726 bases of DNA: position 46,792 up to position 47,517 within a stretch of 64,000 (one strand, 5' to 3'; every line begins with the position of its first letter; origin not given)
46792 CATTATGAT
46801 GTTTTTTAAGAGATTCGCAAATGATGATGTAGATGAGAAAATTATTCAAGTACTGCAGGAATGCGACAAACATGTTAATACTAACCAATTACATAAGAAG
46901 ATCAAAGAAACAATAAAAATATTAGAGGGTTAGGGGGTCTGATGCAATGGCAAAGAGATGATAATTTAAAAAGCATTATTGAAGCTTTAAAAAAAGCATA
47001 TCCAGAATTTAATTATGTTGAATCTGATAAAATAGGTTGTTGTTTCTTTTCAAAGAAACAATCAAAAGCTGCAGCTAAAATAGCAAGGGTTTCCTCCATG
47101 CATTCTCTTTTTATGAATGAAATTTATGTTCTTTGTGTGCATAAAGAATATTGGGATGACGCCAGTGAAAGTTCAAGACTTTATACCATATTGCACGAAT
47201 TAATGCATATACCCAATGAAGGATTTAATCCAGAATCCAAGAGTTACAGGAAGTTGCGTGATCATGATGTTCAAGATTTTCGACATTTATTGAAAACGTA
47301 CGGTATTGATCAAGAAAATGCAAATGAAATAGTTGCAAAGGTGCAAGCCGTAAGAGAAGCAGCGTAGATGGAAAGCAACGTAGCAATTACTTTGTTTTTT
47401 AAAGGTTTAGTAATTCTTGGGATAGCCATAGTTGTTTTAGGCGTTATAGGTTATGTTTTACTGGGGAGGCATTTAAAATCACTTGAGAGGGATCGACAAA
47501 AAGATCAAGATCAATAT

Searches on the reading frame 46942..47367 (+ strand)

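Call 85: search_protein_families(library=pfam, proteins=[window:46942-47367:+], max_evalue=0.001)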
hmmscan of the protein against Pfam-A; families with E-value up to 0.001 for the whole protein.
window:46942-47367:+ (141 aa): 1 family
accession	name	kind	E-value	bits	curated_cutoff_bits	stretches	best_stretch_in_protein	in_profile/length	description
PF18894.6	PhageMetallopep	-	6e-19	68.9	23.7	1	2-132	2-131/134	Putative phage metallopeptidase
